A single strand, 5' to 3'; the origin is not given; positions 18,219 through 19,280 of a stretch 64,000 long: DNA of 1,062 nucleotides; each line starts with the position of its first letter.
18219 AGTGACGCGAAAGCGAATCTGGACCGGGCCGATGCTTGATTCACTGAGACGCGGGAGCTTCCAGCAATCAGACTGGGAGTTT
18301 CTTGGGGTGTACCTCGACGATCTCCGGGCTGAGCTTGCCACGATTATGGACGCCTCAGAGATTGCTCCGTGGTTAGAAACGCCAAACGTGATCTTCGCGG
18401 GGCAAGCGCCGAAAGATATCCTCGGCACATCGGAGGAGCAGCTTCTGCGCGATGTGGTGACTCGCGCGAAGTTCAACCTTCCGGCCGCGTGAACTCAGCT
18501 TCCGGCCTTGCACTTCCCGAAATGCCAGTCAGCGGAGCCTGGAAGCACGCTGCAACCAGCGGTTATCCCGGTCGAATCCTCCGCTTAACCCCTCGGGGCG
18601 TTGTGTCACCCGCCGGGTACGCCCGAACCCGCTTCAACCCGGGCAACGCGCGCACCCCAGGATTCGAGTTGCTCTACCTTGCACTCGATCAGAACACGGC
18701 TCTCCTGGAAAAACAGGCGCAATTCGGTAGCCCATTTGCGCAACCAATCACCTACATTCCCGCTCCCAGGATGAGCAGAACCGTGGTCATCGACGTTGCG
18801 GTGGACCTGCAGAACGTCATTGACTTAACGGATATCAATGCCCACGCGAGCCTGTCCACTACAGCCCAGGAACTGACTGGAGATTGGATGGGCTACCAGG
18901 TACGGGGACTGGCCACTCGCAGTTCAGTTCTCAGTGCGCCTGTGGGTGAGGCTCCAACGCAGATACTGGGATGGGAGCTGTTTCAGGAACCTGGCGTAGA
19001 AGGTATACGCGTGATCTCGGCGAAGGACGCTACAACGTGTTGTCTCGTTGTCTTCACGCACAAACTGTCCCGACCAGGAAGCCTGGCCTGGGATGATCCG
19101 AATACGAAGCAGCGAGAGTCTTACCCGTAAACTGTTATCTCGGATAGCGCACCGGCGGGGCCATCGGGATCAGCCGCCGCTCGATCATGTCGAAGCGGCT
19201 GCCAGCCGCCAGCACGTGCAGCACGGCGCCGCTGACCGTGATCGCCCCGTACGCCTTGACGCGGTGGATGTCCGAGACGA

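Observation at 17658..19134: RES-Xre toxin-antitoxin cassette inserted between cphB and cphA, splitting the cyanophycin operon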

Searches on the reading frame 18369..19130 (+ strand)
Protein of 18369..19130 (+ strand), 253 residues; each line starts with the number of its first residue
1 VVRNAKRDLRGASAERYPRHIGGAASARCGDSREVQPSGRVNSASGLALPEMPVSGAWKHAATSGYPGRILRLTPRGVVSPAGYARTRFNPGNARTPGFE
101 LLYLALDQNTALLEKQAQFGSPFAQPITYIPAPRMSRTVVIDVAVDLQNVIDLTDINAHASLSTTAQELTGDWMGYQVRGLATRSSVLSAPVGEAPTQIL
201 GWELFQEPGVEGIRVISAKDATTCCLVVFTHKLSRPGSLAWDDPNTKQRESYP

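Call 3: search_protein_families(library=pfam, proteins=[window:18369-19130:+], max_evalue=0.01)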
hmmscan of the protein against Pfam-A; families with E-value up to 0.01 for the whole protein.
window:18369-19130:+ (253 aa): 1 family
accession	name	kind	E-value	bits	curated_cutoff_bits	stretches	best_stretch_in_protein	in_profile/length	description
PF08808.17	RES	-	7.5e-11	42.7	23.2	1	80-231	18-140/157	RES domain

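Call 4: search_protein_families(library=ncbifam, proteins=[window:18369-19130:+], max_evalue=0.01)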
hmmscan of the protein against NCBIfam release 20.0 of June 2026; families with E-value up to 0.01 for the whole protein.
window:18369-19130:+ (253 aa): 0 families

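Call 6: find_homologous_proteins(query=window:18369-19130:+)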
Query window:18369-19130:+ (253 aa): 33 proteins with E <= 0.001 among 2414 candidates.
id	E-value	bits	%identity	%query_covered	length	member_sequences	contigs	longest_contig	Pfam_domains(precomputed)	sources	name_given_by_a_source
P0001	2.5e-135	468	98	84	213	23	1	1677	PF08808.18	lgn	-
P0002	1.2e-124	433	88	84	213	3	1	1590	PF08808.18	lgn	-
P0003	2.1e-119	416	84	84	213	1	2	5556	PF08808.18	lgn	-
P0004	1.1e-116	407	82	84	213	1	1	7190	PF08808.18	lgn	-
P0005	1.9e-114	400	81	84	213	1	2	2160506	PF08808.18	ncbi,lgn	-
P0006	4.2e-112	392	82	79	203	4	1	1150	PF08808.18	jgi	jgi:hypothetical protein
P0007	1.2e-97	345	70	84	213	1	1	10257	PF08808.18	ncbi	ncbi:MAG: RES family NAD+ phosphorylase [Thermomicrobiales bacterium]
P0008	2.4e-82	294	80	63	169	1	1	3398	PF08808.18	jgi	jgi:hypothetical protein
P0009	1.8e-81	291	76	68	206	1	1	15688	PF08808.18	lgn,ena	-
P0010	1.9e-81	291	62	84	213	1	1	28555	PF08808.18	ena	-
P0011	6.2e-80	286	61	84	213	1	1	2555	PF08808.18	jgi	jgi:hypothetical protein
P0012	1.5e-79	285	61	84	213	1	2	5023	PF08808.18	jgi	jgi:hypothetical protein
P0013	7.7e-79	283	64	79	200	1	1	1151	PF08808.18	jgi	jgi:RES domain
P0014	1.4e-77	279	61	84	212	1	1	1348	PF08808.18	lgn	-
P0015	5.1e-75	270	59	84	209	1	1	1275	PF08808.18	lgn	-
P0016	2.0e-74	268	61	84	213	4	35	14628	PF08808.18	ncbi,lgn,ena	-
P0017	1.5e-72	262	61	84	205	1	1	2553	PF08808.18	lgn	-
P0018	2.2e-72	262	58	84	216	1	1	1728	PF08808.18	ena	-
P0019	1.8e-68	249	56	84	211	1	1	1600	PF08808.18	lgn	-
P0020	2.1e-68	249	54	84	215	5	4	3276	PF08808.18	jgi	jgi:hypothetical protein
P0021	4.4e-68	248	54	84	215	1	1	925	PF08808.18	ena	-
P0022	1.7e-67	246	55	84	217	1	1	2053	PF08808.18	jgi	jgi:hypothetical protein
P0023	8.8e-66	240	53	84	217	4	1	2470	PF08808.18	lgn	-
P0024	6.0e-65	237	55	84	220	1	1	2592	PF08808.18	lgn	-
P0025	3.2e-64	235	54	84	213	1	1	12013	PF08808.18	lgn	-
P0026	4.4e-63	231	54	84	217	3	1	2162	PF08808.18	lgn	-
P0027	6.7e-62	227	55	84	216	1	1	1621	PF08808.18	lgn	-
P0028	2.3e-59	219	57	70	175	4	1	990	PF08808.18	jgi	-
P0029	3.1e-57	212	51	84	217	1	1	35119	PF08808.18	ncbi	-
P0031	3.7e-26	110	48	63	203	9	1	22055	PF08808.18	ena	-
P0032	2.6e-22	98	41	77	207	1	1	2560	PF08808.18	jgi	jgi:hypothetical protein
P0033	5.5e-19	87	52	48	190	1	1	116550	PF08808.18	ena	-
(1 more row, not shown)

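Call 7: find_encoding_contigs(protein=P0005, flank=8000, max_places=3)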
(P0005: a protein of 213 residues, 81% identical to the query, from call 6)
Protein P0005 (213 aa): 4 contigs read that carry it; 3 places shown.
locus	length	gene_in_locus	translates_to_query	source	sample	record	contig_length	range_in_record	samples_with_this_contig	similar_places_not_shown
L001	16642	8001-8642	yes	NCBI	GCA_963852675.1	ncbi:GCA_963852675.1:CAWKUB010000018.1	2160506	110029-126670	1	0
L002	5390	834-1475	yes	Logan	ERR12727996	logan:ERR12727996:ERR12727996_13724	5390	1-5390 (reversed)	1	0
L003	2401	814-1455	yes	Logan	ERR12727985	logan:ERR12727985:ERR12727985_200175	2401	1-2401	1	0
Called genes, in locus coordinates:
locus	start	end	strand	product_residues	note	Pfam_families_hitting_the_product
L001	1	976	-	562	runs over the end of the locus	PF00144:Beta-lactamase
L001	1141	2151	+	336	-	PF00582:Usp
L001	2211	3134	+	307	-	PF00582:Usp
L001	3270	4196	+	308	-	PF00582:Usp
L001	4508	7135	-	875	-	PF18921:Cyanophycin_syn, PF02655:ATP-grasp_3 (faint), PF08443:RimK (weak), PF13549:ATP-grasp_5, PF02222:ATP-grasp (faint), PF02786:CPSase_L_D2 (weak), PF08245:Mur_ligase_M, PF02875:Mur_ligase_C, +1 more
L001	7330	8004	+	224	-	-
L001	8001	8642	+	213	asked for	PF08808:RES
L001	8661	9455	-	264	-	PF03575:Peptidase_S51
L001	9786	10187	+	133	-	-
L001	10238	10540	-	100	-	-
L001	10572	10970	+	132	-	-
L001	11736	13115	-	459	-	PF06500:FrsA-like, PF12697:Abhydrolase_6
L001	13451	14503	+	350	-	PF00478:IMPDH (faint), PF03060:NMO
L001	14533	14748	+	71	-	-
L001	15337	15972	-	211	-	PF00198:2-oxoacid_dh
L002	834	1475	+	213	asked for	PF08808:RES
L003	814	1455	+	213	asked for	PF08808:RES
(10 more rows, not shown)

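Call 8: find_encoding_contigs(protein=P0007, flank=8000, max_places=3)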
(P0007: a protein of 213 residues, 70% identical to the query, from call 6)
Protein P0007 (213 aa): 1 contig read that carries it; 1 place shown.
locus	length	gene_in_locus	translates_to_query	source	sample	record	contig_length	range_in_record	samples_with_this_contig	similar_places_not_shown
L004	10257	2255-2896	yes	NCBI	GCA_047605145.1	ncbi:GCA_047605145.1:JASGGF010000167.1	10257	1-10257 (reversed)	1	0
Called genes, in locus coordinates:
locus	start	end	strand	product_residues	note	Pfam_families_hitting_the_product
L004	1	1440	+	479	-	PF00884:Sulfatase, PF01663:Phosphodiest (faint), PF16347:SGSH_C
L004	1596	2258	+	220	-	-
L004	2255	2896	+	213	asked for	PF08808:RES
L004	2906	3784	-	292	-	PF03575:Peptidase_S51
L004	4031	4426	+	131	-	-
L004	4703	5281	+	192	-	-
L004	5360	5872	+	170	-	-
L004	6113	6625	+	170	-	-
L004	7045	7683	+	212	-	-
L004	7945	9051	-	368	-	-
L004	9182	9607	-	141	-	PF08818:DUF1801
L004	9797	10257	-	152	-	PF08402:TOBE_2 (weak), PF12857:TOBE_3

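Call 9: find_encoding_contigs(protein=P0010, flank=8000, max_places=3)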
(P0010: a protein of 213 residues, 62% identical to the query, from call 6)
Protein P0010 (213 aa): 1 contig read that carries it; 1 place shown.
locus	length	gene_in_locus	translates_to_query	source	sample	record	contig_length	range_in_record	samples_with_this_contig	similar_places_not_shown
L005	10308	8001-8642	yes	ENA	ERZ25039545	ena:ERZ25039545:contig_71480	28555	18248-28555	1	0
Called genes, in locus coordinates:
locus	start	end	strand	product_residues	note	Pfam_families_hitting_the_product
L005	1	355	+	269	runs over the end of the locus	PF00590:TP_methylase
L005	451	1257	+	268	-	PF01507:PAPS_reduct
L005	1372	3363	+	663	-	PF03460:NIR_SIR_ferr, PF01077:NIR_SIR, PF13187:Fer4_9 (faint), PF12838:Fer4_7 (faint), PF00037:Fer4 (weak), PF13237:Fer4_10 (weak), PF14697:Fer4_21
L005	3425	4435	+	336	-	PF04422:FrhB_FdhB_N, PF04432:FrhB_FdhB_C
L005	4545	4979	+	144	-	-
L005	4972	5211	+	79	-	-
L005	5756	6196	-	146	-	-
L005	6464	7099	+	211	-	-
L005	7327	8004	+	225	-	-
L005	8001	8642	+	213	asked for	PF08808:RES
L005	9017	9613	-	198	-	PF02281:Dimer_Tnp_Tn5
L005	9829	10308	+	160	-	?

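Call 15: find_encoding_contigs(protein=P0001, flank=8000, max_places=4)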
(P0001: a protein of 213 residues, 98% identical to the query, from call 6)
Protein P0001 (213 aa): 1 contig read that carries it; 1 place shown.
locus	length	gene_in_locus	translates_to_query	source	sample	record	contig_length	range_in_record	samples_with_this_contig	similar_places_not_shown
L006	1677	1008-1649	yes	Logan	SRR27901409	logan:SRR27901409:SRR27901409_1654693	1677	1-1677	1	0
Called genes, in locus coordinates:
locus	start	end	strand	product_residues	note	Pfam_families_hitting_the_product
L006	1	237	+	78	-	?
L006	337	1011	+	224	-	-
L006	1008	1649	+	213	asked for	PF08808:RES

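Call 16: find_encoding_contigs(protein=P0004, flank=8000, max_places=3)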
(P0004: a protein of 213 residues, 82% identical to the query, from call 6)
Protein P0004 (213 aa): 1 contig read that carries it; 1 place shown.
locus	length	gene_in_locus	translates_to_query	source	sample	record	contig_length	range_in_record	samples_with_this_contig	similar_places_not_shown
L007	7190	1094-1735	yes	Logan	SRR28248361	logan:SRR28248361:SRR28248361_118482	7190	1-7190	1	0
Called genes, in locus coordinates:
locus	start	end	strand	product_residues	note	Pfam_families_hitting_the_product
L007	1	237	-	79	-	?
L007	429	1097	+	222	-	-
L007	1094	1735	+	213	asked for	PF08808:RES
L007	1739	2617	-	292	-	PF03575:Peptidase_S51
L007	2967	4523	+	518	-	PF00884:Sulfatase, PF16347:SGSH_C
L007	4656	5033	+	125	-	-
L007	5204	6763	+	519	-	PF00884:Sulfatase, PF16347:SGSH_C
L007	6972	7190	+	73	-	?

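Call 17: find_encoding_contigs(protein=P0003, flank=8000, max_places=3)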
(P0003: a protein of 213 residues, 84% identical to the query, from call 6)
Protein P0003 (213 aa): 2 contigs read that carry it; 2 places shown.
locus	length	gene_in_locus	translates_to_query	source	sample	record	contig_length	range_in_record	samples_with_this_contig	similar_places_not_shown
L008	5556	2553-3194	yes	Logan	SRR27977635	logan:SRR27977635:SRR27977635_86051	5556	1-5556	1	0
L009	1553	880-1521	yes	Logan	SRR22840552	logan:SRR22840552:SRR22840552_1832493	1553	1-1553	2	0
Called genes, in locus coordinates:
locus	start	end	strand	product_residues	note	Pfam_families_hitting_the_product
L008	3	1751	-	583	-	?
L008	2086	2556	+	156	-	-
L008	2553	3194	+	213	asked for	PF08808:RES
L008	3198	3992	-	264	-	PF03575:Peptidase_S51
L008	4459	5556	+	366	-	?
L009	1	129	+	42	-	?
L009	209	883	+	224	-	-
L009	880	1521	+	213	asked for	PF08808:RES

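Call 19: search_solved_structures(query=window:18489-19130:+, max_evalue=10, show_alignments=3)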
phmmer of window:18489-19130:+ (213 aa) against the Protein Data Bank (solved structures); distinct sequences matched with E-value up to 10: 0.

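Call 24: search_solved_structures(query=A2, max_evalue=10, show_alignments=3)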
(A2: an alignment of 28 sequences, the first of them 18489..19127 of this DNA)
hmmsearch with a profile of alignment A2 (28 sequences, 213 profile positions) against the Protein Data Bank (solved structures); distinct sequences matched with E-value up to 10: 0.

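Call 35: predict_structure(alignment_id=A2)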
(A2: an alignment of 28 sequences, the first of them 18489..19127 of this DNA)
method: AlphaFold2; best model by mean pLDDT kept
length: 213 residues; sequences in the alignment: 28
mean_pLDDT: 77.9   pTM: 0.78
mean pLDDT of the five models: 77.9, 75.0, 74.9, 72.9, 71.0
residues with pLDDT >= 90: 74; 70-90: 79; 50-70: 32; < 50: 28
segments of 3 or more residues with pLDDT < 50: 84-94, 137-151
pLDDT, mean of each block of 10 residues (from residue 1): 91 96 77 57 76 79 91 75 48 63 96 92 82 51 45 76 93 85 85 89 89 80
secondary structure, 60 per line:
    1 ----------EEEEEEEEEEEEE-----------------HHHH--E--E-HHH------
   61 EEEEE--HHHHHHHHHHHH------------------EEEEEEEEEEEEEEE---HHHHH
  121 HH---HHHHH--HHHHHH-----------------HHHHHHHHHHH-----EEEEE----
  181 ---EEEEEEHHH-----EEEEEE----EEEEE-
elements in order: E11-23 H41-44 E61-65 H68-79 E98-112 H116-122 H126-130 H133-138 H156-166 E172-176 E184-189 E198-203 E208-212

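Call 38: fold_search(model_id=the predicted structure, library=pdb)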
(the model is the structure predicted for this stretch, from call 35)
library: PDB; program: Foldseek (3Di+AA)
matches with E <= 10: 210; with E <= 0.001: 3
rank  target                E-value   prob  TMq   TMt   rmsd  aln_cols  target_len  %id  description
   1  8qnl_C                1.1e-05  1.00  0.43  0.38   9.8       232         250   16  Structure of the toxin-antitoxin NatRT complex from Pseudomonas aeruginosa (released 2024-10-02)
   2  6fkg_B                3.6e-05  1.00  0.53  0.61   5.0       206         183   17  Crystal structure of the M.tuberculosis MbcT-MbcA toxin-antitoxin complex. (released 2019-02-27)
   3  6fkg_A                3.8e-05  1.00  0.53  0.61   4.8       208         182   19  Crystal structure of the M.tuberculosis MbcT-MbcA toxin-antitoxin complex. (released 2019-02-27)
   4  6d0i_C                1.1e-03  1.00  0.44  0.57   8.1       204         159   13  ParT: Prs ADP-ribosylating toxin bound to cognate antitoxin ParS. L48M ParT, SeMet-substituted complex. (released 2019-01-09)
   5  6d0i_A                1.2e-03  1.00  0.44  0.56   7.3       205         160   12  ParT: Prs ADP-ribosylating toxin bound to cognate antitoxin ParS. L48M ParT, SeMet-substituted complex. (released 2019-01-09)
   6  6d0h_A                2.0e-03  1.00  0.44  0.56   7.3       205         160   12  ParT: Prs ADP-ribosylating toxin bound to cognate antitoxin ParS (released 2019-01-09)
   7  6d0h_C                2.1e-03  1.00  0.45  0.58   8.1       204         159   12  ParT: Prs ADP-ribosylating toxin bound to cognate antitoxin ParS (released 2019-01-09)
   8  8gug_A                3.7e-03  1.00  0.45  0.59   6.5       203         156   13  Structure of VPA0770 toxin bound to VPA0769 antitoxin in Vibrio parahaemolyticus (released 2023-07-26)
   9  8qre_B                5.5e-01  0.10  0.19  0.17   7.5       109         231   16  Cholera holotoxin (wildtype) (released 2024-05-15)
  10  1lta_A                7.5e-01  0.08  0.17  0.19   8.6       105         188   11  2.2 ANGSTROMS CRYSTAL STRUCTURE OF E. COLI HEAT-LABILE ENTEROTOXIN (LT) WITH BOUND GALACTOSE (released 1994-01-31)
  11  2a5g_B                1.9e+00  0.08  0.21  0.24   7.1       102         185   15  Cholera toxin A1 subunit bound to ARF6(Q67L) (released 2005-08-16)
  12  8pih_C                1.9e+00  0.05  0.10  0.17   8.2        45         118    7  Structure of Api m1 in complex with two nanobodies (released 2024-05-08)
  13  9ua9_D                2.4e+00  0.02  0.09  0.14   9.6        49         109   18  Nipah virus fusion glycoprotein in complex with a broadly neutralizing antibody 1D6 (released 2025-04-09)
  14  7skk_A                2.5e+00  0.04  0.23  0.26   9.9       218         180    5  pertussis toxin in complex with ADPR and Nicotinamide (released 2022-04-13)
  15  8ttf_D                2.5e+00  0.02  0.09  0.16   9.7        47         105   13  NorA double mutant - E222QD307N at pH 7.5 (released 2024-05-29)
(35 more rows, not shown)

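Call 56: find_encoding_contigs(protein=P0016, flank=6000, max_places=3)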
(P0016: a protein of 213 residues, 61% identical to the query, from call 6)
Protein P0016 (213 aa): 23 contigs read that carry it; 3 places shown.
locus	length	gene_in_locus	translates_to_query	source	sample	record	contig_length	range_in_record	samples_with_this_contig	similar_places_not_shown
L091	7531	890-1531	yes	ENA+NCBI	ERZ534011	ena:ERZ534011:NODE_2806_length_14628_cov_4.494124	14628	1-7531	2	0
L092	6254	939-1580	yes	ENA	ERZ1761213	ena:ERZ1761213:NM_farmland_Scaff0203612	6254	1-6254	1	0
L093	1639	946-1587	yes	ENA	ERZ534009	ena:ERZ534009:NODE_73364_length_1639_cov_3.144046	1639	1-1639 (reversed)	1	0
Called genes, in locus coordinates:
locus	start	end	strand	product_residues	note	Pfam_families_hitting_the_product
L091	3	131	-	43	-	?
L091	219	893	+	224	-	PF09722:Xre_MbcA_ParS_C (weak)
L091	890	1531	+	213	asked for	PF08808:RES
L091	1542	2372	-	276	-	PF02633:Creatininase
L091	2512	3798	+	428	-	PF13884:Peptidase_S74, PF05685:Uma2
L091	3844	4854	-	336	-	PF00753:Lactamase_B, PF23023:Anti-Pycsar_Apyc1 (weak)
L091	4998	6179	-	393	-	PF02746:MR_MLE_N (weak), PF13378:MR_MLE_C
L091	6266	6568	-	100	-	-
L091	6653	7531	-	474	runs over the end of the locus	PF01565:FAD_binding_4, PF08031:BBE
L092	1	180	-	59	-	?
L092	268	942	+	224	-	PF09722:Xre_MbcA_ParS_C (weak)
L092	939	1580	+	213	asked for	PF08808:RES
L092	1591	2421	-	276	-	PF02633:Creatininase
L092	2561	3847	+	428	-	PF13884:Peptidase_S74, PF05685:Uma2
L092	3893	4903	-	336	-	PF00753:Lactamase_B, PF23023:Anti-Pycsar_Apyc1 (weak)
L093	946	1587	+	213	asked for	PF08808:RES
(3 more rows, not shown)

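Call 57: find_encoding_contigs(protein=P0029, flank=6000, max_places=2)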
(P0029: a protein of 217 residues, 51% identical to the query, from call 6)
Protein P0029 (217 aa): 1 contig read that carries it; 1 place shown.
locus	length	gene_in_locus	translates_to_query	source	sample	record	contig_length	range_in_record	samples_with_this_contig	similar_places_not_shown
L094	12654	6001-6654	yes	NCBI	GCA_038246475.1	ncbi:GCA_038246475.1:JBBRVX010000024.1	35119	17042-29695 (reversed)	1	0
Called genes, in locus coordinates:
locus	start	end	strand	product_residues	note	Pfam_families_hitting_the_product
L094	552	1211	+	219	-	-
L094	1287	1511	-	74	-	-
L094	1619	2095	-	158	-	PF00072:Response_reg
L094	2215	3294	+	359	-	PF08240:ADH_N, PF00107:ADH_zinc_N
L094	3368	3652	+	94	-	-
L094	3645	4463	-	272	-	PF13340:DUF4096 (faint), PF01609:DDE_Tnp_1 (weak)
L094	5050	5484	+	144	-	PF06983:3-dmu-9_3-mt (weak)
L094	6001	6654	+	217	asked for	PF08808:RES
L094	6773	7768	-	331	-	PF04885:Stig1 (weak)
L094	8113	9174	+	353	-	PF00532:Peripla_BP_1, PF13407:Peripla_BP_4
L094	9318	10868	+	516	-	PF00005:ABC_tran, PF09818:ABC_ATPase (faint), PF13304:AAA_21 (faint), PF00005:ABC_tran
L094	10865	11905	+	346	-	PF02653:BPD_transp_2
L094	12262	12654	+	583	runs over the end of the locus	PF02776:TPP_enzyme_N, PF00205:TPP_enzyme_M, PF02775:TPP_enzyme_C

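Call 58: find_encoding_contigs(protein=P0025, flank=6000, max_places=2)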
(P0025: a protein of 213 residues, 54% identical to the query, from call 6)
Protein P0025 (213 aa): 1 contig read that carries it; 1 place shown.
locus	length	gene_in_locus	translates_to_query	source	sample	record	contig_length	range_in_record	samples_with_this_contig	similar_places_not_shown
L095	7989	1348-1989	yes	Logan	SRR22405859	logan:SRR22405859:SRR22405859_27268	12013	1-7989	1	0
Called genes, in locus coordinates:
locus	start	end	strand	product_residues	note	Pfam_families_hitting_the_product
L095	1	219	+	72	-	?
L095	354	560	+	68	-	-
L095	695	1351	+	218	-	-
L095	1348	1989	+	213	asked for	PF08808:RES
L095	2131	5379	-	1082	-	PF04851:ResIII, PF00270:DEAD, PF00271:Helicase_C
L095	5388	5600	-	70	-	PF13619:KTSC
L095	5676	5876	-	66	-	PF14168:YjzC (weak)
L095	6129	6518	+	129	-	PF13560:HTH_31 (weak)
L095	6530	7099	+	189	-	PF06114:Peptidase_M78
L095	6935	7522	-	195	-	-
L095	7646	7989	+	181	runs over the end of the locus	-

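Call 90: search_protein_families(library=padloc, proteins=[window:18489-19127:+], max_evalue=0.01)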
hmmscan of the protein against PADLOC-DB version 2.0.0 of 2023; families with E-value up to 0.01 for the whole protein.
window:18489-19127:+ (213 aa): 0 families
